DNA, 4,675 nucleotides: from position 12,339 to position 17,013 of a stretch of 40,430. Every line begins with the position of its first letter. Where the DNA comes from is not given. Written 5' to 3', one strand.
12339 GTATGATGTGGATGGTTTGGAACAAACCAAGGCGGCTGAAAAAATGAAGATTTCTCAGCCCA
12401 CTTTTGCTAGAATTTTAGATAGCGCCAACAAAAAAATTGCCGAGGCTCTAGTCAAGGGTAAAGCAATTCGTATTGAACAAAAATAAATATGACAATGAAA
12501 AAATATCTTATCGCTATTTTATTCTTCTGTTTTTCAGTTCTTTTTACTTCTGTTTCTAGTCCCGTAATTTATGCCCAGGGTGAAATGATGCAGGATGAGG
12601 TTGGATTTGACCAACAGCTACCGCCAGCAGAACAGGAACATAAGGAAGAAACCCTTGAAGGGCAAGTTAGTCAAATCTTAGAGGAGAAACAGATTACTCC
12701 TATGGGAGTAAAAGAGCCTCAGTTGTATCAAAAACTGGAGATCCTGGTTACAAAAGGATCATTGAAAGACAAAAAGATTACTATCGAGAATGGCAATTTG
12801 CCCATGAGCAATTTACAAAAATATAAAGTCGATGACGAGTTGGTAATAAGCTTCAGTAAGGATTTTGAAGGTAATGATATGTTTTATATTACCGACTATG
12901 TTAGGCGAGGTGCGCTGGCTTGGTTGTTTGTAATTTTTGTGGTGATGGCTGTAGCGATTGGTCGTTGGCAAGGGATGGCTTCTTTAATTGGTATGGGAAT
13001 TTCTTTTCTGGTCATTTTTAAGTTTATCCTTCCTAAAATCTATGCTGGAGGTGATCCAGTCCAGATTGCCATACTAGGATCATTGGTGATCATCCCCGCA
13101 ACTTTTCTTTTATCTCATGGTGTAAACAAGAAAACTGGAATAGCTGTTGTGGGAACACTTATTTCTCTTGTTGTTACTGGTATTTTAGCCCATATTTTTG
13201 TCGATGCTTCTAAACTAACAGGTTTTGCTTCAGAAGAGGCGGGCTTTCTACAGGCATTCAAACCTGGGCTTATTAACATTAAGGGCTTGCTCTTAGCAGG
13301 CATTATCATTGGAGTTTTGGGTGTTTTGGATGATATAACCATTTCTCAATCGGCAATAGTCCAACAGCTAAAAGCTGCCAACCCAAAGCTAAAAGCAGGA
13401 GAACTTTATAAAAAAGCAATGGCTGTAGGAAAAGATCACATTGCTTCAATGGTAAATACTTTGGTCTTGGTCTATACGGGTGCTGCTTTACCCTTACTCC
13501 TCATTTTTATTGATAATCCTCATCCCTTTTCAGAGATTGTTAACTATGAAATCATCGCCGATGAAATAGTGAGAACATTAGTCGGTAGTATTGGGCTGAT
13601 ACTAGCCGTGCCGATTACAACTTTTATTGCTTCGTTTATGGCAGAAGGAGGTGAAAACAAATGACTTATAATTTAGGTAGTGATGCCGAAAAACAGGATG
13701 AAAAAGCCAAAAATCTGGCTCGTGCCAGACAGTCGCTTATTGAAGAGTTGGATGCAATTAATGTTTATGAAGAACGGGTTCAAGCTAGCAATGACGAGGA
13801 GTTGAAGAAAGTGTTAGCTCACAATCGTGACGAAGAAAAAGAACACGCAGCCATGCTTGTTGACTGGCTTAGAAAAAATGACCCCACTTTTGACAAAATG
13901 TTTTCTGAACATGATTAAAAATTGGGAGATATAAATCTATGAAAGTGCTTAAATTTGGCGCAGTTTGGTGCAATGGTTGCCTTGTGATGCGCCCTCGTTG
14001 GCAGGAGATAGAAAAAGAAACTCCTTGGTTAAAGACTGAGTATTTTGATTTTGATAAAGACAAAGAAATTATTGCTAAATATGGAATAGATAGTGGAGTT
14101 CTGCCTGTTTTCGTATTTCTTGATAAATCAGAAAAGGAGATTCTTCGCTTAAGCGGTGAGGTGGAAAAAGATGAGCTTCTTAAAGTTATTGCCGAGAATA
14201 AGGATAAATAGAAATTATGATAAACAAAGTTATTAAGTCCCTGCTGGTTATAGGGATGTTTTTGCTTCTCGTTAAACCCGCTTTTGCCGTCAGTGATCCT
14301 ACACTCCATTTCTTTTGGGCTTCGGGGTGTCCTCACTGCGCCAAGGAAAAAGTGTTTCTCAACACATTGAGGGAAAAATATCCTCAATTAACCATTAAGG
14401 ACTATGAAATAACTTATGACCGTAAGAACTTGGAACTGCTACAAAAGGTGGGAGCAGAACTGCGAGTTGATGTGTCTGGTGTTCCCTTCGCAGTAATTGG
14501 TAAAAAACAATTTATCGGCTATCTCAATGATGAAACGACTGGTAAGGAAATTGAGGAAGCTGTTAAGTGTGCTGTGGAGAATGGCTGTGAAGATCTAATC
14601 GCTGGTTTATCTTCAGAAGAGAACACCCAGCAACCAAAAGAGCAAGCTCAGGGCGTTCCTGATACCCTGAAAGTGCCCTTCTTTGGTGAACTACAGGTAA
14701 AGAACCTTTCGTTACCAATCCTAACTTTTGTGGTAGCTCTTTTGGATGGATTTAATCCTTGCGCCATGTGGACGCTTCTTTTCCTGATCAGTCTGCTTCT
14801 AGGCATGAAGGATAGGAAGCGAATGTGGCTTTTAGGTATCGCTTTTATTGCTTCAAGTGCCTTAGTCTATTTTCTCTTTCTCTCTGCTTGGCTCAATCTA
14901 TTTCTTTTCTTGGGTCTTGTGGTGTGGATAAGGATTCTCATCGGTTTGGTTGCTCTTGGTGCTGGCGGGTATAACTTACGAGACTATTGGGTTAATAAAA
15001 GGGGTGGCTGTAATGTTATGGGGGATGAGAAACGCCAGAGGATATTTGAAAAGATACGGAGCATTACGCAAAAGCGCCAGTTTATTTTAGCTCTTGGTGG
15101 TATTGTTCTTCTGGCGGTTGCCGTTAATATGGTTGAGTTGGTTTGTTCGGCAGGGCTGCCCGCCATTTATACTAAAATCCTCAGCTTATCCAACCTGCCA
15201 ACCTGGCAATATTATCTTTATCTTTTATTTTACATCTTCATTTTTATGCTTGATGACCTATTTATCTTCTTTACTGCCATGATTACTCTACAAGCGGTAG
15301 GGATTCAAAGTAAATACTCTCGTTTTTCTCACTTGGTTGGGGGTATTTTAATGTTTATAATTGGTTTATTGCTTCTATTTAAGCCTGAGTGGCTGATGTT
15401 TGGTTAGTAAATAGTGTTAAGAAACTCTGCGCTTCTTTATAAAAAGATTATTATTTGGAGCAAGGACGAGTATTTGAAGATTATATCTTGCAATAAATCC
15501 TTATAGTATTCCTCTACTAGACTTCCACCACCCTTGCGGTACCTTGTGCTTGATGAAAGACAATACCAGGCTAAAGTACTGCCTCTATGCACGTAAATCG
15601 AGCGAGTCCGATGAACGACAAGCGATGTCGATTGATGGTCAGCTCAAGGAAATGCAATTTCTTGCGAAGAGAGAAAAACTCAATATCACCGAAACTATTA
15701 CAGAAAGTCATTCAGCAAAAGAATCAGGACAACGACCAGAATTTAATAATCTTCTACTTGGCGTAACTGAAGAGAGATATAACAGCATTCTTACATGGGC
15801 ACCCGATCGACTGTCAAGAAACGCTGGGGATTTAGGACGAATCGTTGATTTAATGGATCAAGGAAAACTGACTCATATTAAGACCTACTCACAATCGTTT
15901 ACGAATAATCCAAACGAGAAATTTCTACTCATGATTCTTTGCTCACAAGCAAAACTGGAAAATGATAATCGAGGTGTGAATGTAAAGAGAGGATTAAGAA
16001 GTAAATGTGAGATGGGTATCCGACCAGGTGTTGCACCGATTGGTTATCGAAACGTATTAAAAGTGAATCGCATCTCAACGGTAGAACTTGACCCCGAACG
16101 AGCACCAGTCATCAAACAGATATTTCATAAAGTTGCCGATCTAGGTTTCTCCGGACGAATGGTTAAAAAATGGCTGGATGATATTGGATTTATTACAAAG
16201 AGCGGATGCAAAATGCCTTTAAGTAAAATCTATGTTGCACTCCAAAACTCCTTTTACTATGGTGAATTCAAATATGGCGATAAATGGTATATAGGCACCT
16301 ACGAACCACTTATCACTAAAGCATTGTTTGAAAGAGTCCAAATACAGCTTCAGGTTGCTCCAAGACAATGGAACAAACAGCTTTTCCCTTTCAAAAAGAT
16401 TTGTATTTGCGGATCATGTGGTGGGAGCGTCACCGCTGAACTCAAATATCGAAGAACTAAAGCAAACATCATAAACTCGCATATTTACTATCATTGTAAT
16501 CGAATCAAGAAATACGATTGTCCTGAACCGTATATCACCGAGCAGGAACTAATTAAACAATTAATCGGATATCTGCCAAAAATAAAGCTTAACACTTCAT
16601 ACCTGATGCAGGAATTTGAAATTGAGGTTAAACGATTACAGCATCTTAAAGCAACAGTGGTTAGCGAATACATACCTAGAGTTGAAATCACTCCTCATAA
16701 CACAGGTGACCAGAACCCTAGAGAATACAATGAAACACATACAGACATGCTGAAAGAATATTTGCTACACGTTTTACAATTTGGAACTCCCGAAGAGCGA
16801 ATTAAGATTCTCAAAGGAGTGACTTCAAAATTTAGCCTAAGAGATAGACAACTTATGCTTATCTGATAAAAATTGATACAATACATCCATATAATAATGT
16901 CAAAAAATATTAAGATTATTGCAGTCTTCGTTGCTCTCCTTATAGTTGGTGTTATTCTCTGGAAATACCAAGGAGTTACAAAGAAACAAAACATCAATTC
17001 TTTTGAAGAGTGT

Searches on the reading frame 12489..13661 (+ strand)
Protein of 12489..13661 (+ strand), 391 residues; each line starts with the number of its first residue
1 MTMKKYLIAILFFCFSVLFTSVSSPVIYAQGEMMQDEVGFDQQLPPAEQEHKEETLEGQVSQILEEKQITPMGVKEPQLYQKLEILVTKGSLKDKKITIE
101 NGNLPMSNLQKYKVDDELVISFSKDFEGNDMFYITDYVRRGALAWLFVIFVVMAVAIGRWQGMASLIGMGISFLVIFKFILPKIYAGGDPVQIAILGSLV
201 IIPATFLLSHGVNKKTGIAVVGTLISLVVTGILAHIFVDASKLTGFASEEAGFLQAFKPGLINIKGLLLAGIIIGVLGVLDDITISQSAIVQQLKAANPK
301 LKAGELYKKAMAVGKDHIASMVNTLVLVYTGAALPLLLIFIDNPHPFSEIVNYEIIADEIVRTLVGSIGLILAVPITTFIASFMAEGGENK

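Call 51: search_protein_families(library=pfam, proteins=[window:12489-13661:+], max_evalue=0.01)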
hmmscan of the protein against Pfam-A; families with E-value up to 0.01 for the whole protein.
window:12489-13661:+ (391 aa): 1 family
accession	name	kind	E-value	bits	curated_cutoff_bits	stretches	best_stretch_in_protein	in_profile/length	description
PF07907.16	YibE_F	-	4.2e-76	256.1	27.2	1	144-383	2-241/241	YibE/F-like protein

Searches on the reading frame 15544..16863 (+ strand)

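Call 51: search_protein_families(library=pfam, proteins=[window:15544-16863:+], max_evalue=0.01)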
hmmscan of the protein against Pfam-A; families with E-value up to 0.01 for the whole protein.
window:15544-16863:+ (440 aa): 3 families
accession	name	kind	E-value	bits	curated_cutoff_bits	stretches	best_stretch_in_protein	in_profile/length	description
PF00239.26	Resolvase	-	2.2e-18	67.2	23.3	1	14-158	3-143/145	Resolvase, N terminal domain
PF07508.19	Recombinase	-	4.8e-11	43.2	21.1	1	184-269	1-99/102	Recombinase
PF13408.12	Zn_ribbon_recom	-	3.8e-07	30.8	25.3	1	282-341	1-54/58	Recombinase zinc beta ribbon domain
